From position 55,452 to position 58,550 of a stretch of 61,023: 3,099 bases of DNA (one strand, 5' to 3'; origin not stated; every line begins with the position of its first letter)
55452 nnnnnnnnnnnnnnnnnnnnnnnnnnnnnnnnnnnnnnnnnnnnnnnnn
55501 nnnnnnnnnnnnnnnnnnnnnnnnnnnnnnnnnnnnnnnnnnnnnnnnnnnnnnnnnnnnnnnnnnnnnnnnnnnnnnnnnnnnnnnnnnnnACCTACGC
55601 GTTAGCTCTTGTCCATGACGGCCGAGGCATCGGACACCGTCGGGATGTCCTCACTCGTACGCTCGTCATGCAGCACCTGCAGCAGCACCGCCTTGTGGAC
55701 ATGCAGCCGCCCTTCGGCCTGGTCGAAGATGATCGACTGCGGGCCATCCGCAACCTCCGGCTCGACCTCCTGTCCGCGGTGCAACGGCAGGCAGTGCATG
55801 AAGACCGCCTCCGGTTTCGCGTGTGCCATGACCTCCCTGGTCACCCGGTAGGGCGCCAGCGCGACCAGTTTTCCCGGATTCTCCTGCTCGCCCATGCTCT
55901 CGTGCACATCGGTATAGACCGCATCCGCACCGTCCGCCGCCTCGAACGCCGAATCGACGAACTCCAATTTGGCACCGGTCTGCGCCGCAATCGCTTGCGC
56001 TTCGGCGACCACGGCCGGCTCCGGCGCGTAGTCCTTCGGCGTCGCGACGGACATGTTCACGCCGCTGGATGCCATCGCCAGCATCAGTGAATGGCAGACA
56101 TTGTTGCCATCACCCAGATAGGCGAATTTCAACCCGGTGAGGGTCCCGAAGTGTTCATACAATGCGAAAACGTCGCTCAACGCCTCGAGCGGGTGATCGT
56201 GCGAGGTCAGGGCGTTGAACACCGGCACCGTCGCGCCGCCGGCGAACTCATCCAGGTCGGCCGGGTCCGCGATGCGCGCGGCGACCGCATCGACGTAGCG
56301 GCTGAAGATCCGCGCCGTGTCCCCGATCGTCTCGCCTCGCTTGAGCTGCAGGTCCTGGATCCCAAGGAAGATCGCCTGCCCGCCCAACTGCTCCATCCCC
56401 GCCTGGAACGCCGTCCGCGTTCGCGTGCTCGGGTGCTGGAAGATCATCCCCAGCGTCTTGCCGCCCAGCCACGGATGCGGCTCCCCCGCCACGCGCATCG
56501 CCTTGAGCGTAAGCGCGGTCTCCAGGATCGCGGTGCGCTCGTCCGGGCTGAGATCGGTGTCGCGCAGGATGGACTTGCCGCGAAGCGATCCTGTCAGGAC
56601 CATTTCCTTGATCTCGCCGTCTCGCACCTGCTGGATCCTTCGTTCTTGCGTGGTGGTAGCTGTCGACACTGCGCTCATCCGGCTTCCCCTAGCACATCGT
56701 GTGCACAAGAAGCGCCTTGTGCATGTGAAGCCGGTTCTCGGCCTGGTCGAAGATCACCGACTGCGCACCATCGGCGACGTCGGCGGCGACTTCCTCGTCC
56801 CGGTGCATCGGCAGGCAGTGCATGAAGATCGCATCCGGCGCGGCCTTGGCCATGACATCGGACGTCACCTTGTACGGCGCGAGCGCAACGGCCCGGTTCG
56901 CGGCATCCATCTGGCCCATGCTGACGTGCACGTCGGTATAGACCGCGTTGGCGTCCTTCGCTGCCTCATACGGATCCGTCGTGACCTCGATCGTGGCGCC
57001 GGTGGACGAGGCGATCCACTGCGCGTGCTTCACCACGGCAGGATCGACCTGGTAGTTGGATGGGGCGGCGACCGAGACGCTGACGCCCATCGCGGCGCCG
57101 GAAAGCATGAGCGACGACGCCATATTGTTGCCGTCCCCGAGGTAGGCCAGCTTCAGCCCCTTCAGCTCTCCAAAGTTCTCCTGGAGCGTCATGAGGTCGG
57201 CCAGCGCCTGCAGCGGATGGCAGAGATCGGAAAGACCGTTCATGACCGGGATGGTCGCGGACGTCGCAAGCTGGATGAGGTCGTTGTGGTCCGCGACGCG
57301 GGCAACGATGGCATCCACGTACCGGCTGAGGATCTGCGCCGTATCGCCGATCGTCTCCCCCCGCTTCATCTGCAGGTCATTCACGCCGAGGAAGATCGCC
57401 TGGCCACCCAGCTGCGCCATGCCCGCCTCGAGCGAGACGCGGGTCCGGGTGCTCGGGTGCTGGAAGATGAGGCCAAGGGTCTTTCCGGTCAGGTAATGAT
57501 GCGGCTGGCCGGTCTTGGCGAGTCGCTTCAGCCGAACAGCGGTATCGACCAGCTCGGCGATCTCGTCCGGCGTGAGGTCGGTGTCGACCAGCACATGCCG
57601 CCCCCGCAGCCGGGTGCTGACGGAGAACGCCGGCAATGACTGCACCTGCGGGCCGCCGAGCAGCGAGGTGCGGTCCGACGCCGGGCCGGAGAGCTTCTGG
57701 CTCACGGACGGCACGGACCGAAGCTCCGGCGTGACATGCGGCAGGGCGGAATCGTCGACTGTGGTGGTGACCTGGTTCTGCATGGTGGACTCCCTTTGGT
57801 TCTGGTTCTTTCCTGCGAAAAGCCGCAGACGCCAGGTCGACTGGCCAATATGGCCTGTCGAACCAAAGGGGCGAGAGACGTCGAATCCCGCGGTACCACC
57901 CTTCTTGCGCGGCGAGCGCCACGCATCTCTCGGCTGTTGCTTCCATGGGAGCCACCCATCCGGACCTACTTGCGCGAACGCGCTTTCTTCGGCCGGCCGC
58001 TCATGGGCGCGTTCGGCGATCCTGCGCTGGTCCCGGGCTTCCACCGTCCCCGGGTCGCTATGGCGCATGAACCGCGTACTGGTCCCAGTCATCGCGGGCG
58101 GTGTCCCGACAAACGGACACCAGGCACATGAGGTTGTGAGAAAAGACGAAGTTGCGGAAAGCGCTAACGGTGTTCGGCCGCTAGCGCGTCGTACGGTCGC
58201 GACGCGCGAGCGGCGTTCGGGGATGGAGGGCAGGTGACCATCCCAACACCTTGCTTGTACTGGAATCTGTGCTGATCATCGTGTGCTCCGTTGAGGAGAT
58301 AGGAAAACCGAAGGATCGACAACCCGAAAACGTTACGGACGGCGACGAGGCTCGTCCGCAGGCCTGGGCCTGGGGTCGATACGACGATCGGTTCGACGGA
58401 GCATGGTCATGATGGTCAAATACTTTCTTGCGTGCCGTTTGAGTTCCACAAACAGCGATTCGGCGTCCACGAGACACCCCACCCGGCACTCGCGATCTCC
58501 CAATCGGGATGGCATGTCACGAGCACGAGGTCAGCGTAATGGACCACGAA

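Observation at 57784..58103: Arg-specifier T-box leader that appears to gate translation of the carbamoyltransferase-lysW operon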

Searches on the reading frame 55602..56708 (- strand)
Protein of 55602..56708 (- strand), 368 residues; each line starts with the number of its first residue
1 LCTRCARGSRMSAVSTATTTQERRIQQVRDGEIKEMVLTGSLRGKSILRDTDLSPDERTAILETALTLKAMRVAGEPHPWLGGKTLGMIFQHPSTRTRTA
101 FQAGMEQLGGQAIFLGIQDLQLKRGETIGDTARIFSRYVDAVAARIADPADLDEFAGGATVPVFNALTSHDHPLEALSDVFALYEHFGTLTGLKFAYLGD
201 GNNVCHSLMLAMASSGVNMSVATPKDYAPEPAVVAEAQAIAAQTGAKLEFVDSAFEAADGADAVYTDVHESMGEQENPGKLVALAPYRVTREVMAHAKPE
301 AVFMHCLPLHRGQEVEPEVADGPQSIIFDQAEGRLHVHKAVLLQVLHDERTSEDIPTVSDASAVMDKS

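Call 6: search_protein_families(library=pfam, proteins=[window:55602-56708:-])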
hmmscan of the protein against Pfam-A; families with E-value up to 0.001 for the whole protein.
window:55602-56708:- (368 aa): 2 families
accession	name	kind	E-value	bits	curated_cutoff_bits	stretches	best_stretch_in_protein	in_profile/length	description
PF00185.30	OTCace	-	9.8e-52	175.6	29.4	1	192-343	2-155/157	Aspartate/ornithine carbamoyltransferase, Asp/Orn binding domain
PF02729.26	OTCace_N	-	9.5e-40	136.5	29.9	1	45-185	1-148/148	Aspartate/ornithine carbamoyltransferase, carbamoyl-P binding domain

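Call 7: search_protein_families(library=ncbifam, proteins=[window:55602-56708:-])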
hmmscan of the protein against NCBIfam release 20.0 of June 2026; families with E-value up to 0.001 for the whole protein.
window:55602-56708:- (368 aa): 16 families
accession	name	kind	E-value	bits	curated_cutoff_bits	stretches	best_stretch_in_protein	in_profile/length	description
NF001986.0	PRK00779.1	subfamily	2.5e-109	365.1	306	1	43-347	4-305/307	ornithine carbamoyltransferase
TIGR00658.1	orni_carb_tr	equivalog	8.4e-106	353.6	280.85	1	47-346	3-303/304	ornithine carbamoyltransferase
TIGR04384.1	putr_carbamoyl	exception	2.5e-76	256.9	500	1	50-355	5-316/330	putrescine carbamoyltransferase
NF011380.0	PRK14805.1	equivalog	1.1e-75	254.5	421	1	45-346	2-300/302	ornithine carbamoyltransferase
NF003286.0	PRK04284.1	subfamily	2.5e-64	217.5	515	1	41-346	3-330/332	ornithine carbamoyltransferase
NF009213.0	PRK12562.1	subfamily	4.3e-48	164.4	559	2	44-309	6-277/334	ornithine carbamoyltransferase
NF002470.0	PRK01713.1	equivalog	1e-47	163.3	545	1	50-311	13-279/334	ornithine carbamoyltransferase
NF003384.0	PRK04523.1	equivalog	7.6e-45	153.4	288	1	45-347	4-334/336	N-acetylornithine carbamoyltransferase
NF002032.1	PRK00856.1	equivalog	1.3e-42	146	263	1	46-345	2-296/297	aspartate carbamoyltransferase catalytic subunit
TIGR00670.1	asp_carb_tr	equivalog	1.8e-40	138.9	236.95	1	46-345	2-302/304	aspartate carbamoyltransferase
NF011379.0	PRK14804.1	equivalog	1.5e-39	135.9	373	1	50-346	12-309/311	ornithine carbamoyltransferase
NF006046.0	PRK08192.1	equivalog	1.5e-28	100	512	1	42-347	4-318/339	aspartate carbamoyltransferase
NF008853.0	PRK11891.1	equivalog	7.2e-24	84.2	560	1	81-346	125-398/430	aspartate carbamoyltransferase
NF005538.0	PRK07200.1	equivalog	5.2e-17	61.9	453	2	167-267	160-270/396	knotted carbamoyltransferase YgeW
NF010387.0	PRK13814.1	equivalog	9.6e-14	51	660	1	82-345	44-303/310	aspartate carbamoyltransferase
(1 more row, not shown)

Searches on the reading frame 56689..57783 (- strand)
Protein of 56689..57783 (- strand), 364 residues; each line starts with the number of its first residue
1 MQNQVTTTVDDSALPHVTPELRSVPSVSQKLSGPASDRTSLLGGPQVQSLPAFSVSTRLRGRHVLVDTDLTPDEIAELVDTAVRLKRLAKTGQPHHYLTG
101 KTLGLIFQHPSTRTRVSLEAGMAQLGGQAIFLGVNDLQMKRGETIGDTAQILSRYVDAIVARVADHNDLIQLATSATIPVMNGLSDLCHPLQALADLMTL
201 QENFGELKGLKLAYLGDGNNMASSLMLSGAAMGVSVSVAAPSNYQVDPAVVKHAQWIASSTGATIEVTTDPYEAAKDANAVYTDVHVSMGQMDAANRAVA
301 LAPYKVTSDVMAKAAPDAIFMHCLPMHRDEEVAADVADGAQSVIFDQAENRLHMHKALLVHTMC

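Call 6: search_protein_families(library=pfam, proteins=[window:56689-57783:-])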
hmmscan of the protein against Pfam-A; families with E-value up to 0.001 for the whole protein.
window:56689-57783:- (364 aa): 2 families
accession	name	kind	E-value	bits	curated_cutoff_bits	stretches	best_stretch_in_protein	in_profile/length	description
PF00185.30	OTCace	-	1e-52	178.8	29.4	1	208-361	1-156/157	Aspartate/ornithine carbamoyltransferase, Asp/Orn binding domain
PF02729.26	OTCace_N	-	1.2e-46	158.9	29.9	1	62-202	1-148/148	Aspartate/ornithine carbamoyltransferase, carbamoyl-P binding domain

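Call 7: search_protein_families(library=ncbifam, proteins=[window:56689-57783:-])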
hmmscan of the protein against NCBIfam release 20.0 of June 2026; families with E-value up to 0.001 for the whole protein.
window:56689-57783:- (364 aa): 16 families
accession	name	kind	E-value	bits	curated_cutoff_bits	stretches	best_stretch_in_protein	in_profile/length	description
NF001986.0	PRK00779.1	subfamily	9.4e-120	399.4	306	1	59-363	3-304/307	ornithine carbamoyltransferase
TIGR00658.1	orni_carb_tr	equivalog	1.7e-115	385.4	280.85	1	62-363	1-303/304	ornithine carbamoyltransferase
TIGR04384.1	putr_carbamoyl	exception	8.7e-88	294.6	500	1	67-363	5-307/330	putrescine carbamoyltransferase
NF011380.0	PRK14805.1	equivalog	2.3e-87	292.9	421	1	62-362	2-299/302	ornithine carbamoyltransferase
NF003286.0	PRK04284.1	subfamily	1.4e-72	244.7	515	1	58-363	3-330/332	ornithine carbamoyltransferase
NF002470.0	PRK01713.1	equivalog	3.4e-55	187.8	545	1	58-331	4-282/334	ornithine carbamoyltransferase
NF009213.0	PRK12562.1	subfamily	3.5e-53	181.1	559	2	61-332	6-283/334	ornithine carbamoyltransferase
NF011379.0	PRK14804.1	equivalog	9.6e-51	172.7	373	1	62-360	7-306/311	ornithine carbamoyltransferase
NF003384.0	PRK04523.1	equivalog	2.3e-48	165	288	1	62-360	4-330/336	N-acetylornithine carbamoyltransferase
NF002032.1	PRK00856.1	equivalog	2e-46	158.5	263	1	62-361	1-295/297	aspartate carbamoyltransferase catalytic subunit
TIGR00670.1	asp_carb_tr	equivalog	7.5e-45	153.3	236.95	1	62-361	1-301/304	aspartate carbamoyltransferase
NF008853.0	PRK11891.1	equivalog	3.4e-30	105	560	1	11-358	36-393/430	aspartate carbamoyltransferase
NF006046.0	PRK08192.1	equivalog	7.3e-30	104.4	512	1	58-362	3-316/339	aspartate carbamoyltransferase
NF010387.0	PRK13814.1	equivalog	1.4e-21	76.7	660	1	63-359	7-299/310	aspartate carbamoyltransferase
NF005538.0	PRK07200.1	equivalog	1.3e-19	70.5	453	1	61-292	21-278/396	knotted carbamoyltransferase YgeW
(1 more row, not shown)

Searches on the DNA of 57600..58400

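Call 3: search_rna_families(source=window, start=57600, end=58400, threshold=evalue, max_evalue=10, show_alignments=5)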
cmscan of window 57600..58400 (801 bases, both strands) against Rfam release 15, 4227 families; matches with E-value up to 10: 3.
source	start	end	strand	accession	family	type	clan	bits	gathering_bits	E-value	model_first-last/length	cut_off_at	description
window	57864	58101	-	RF00230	T-box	Cis-reg; leader;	-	70.2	93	4.6e-15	1-219/219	no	T-box leader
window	58149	58212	-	RF00194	Rubella_3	Cis-reg;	-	15.8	35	2.9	1-68/68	no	Rubella virus 3' cis-acting element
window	57766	57817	-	RF00382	DnaX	Cis-reg; frameshift_element;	-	12.1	35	8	1-65/65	no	DnaX ribosomal frameshifting element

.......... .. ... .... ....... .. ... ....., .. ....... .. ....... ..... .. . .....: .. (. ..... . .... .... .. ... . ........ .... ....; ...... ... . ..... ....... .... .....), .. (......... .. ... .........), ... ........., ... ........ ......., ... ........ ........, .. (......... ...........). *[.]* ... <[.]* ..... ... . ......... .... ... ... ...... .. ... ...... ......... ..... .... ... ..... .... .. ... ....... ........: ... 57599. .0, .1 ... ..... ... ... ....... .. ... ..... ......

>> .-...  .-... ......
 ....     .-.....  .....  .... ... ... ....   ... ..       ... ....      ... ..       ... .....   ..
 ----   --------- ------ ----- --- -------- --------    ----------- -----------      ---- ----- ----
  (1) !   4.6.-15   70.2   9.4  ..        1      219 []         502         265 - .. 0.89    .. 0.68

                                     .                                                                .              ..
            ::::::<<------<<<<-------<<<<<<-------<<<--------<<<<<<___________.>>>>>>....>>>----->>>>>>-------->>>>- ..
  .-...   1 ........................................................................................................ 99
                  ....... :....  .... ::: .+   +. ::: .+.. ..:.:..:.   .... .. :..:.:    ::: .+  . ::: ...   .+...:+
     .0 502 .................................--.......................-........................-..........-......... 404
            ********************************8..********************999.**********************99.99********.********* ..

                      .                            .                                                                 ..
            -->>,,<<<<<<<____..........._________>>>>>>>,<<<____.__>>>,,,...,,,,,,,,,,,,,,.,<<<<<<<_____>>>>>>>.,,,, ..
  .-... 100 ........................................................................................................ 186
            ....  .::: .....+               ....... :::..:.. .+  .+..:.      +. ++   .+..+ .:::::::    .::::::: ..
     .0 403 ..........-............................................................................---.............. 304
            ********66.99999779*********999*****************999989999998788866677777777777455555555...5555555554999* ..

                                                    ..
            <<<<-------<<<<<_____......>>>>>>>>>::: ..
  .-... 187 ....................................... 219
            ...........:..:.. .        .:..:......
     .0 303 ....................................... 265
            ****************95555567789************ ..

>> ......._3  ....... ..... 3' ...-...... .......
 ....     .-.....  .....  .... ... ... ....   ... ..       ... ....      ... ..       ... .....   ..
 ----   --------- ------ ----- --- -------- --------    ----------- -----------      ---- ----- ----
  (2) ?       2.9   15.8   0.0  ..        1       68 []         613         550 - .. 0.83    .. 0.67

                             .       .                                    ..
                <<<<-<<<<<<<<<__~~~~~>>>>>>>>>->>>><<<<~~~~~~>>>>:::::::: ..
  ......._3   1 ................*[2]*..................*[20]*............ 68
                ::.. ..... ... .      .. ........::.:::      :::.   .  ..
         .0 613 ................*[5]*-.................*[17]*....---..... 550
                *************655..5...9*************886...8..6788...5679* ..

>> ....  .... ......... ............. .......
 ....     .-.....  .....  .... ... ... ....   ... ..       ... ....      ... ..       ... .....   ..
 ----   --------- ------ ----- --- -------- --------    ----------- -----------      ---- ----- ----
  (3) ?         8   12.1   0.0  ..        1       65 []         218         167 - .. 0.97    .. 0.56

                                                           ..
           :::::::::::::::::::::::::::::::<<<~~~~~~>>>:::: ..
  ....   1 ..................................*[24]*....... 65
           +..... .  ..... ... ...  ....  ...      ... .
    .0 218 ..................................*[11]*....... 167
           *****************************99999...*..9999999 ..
